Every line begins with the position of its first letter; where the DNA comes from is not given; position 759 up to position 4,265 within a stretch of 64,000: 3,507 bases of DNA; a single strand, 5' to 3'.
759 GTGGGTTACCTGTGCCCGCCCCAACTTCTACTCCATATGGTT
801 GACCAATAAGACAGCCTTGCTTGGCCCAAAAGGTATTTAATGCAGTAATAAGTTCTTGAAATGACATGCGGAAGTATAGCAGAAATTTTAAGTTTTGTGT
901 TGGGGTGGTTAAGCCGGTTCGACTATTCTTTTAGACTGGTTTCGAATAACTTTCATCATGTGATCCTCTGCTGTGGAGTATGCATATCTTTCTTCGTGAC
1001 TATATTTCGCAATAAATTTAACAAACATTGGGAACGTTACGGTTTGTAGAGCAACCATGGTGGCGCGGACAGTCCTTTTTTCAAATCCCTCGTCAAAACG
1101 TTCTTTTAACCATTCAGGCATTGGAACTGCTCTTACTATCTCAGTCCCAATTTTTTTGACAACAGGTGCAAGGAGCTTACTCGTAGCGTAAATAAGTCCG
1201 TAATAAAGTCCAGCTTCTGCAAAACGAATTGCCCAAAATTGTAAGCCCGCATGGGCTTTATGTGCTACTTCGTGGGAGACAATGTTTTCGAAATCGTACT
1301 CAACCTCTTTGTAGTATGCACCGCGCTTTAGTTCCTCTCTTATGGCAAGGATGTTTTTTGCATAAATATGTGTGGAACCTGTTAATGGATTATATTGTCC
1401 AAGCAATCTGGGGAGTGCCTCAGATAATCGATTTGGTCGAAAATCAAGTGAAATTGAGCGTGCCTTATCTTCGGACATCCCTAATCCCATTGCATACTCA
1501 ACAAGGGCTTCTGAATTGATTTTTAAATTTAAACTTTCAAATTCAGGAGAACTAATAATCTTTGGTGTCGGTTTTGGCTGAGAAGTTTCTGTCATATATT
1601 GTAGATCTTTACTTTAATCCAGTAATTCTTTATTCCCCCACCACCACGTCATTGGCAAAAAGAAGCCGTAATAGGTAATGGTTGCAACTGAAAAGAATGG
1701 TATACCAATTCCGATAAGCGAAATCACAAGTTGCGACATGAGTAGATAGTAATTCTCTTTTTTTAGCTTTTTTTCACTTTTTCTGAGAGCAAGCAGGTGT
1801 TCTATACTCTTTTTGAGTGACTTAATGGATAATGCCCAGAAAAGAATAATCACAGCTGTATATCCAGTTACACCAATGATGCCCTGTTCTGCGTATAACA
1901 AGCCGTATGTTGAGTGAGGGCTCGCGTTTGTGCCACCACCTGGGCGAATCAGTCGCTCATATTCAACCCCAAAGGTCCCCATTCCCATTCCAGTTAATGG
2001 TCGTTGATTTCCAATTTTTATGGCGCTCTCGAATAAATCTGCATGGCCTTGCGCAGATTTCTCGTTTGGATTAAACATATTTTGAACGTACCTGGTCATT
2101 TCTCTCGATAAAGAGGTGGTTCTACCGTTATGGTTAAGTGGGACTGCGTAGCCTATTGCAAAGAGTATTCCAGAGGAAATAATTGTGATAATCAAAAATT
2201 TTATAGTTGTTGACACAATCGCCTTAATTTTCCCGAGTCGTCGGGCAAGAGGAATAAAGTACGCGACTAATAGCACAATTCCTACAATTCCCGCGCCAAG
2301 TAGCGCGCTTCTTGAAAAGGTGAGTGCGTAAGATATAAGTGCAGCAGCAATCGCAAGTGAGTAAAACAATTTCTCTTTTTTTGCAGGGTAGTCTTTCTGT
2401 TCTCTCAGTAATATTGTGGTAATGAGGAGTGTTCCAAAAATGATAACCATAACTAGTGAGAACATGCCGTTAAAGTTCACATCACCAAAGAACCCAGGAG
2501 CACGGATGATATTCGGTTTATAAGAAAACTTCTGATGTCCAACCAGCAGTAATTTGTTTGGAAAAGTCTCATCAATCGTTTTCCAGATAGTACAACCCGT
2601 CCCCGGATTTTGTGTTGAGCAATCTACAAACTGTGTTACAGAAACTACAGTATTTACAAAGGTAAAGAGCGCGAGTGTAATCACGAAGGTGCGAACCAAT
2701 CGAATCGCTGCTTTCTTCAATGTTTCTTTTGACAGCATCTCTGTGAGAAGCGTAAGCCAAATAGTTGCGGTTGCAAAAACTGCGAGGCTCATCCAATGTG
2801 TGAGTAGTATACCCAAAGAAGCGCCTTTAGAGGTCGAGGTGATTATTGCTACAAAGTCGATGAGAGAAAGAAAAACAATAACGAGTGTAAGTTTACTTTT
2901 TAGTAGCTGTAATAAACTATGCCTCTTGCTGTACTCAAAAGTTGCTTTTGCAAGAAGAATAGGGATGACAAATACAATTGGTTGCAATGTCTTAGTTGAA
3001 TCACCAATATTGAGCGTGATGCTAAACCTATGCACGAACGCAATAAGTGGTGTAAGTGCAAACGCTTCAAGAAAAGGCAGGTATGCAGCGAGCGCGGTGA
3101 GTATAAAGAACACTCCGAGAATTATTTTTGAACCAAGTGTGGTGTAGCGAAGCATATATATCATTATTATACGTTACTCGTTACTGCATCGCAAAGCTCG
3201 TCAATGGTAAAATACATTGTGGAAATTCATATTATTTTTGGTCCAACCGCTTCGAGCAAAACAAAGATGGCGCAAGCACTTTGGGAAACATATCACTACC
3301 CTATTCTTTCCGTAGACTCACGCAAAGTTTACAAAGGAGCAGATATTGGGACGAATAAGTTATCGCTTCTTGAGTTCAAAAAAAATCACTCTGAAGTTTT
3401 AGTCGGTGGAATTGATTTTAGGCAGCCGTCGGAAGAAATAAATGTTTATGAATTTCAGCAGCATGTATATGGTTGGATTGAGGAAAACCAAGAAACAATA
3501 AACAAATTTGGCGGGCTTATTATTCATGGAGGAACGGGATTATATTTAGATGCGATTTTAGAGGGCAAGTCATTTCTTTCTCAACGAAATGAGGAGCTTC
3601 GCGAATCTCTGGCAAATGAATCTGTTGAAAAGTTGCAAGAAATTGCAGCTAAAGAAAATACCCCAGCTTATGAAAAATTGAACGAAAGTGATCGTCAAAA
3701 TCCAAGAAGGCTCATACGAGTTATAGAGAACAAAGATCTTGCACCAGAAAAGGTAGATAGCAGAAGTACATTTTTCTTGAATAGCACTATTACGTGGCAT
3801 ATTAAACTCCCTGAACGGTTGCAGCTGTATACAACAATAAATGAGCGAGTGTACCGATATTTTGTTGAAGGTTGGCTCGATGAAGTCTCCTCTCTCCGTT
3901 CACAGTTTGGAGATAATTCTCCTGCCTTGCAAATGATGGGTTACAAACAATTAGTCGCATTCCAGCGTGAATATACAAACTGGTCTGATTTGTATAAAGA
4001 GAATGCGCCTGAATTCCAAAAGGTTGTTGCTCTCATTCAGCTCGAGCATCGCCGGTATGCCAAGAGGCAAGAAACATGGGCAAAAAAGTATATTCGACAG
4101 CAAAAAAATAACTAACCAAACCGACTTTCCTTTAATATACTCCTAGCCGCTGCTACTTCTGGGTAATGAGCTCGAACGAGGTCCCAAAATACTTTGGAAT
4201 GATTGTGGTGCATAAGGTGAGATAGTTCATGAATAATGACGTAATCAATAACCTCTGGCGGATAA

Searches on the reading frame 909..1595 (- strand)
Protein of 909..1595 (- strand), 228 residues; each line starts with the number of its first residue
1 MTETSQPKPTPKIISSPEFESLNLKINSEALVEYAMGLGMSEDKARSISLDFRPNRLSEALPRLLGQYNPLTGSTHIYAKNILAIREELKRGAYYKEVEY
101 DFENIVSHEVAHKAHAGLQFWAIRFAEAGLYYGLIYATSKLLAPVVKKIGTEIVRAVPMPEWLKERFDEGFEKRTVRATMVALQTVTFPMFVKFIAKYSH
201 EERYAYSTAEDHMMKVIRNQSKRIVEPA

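Call 32: find_encoding_contigs(protein=window:909-1595:-, flank=10000, max_places=5)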
Protein window:909-1595:- (228 aa): 3 contigs read that carry it; 1 place shown.
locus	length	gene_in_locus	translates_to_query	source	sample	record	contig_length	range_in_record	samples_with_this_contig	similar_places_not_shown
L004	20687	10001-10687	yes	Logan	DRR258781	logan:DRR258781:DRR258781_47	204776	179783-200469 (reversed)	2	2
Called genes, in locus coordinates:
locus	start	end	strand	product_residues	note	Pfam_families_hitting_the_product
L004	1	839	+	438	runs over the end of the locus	PF13393:tRNA-synt_His, PF00587:tRNA-synt_2b, PF03129:HGTP_anticodon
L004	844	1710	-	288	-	PF00892:EamA, PF03151:TPT, PF10639:TMEM234 (faint), PF00892:EamA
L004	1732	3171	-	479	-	PF03816:LytR_cpsA_psr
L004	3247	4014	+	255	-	-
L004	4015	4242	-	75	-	-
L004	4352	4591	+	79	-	-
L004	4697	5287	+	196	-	PF00719:Pyrophosphatase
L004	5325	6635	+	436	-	PF02403:Seryl_tRNA_N, PF00587:tRNA-synt_2b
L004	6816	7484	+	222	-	PF01863:YgjP-like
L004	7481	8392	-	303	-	PF01745:IPT (faint), PF01715:IPPT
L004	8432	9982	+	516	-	PF04932:Wzy_C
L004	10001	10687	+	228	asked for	-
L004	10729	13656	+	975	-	PF02091:tRNA-synt_2e, PF02092:tRNA_synt_2f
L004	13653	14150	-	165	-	-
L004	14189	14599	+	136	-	-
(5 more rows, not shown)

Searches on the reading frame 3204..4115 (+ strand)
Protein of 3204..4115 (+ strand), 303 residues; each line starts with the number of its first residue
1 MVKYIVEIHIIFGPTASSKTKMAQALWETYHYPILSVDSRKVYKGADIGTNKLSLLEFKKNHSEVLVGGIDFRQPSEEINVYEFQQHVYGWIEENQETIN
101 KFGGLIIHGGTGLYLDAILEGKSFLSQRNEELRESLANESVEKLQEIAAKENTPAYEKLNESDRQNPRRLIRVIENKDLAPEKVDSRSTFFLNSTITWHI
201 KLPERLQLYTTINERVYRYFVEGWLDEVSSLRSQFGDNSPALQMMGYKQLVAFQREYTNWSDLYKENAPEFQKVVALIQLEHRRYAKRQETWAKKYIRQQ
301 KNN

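Call 17: search_protein_families(library=pfam, proteins=[window:3204-4115:+])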
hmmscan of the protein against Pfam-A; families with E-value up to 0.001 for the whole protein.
window:3204-4115:+ (303 aa): 2 families
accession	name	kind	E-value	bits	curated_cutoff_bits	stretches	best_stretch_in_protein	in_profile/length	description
PF01715.23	IPPT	-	1.3e-38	133.5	23.6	1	42-295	2-242/243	IPP transferase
PF01745.22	IPT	-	5.6e-06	26.4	20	0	7-49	2-44/233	Isopentenyl transferase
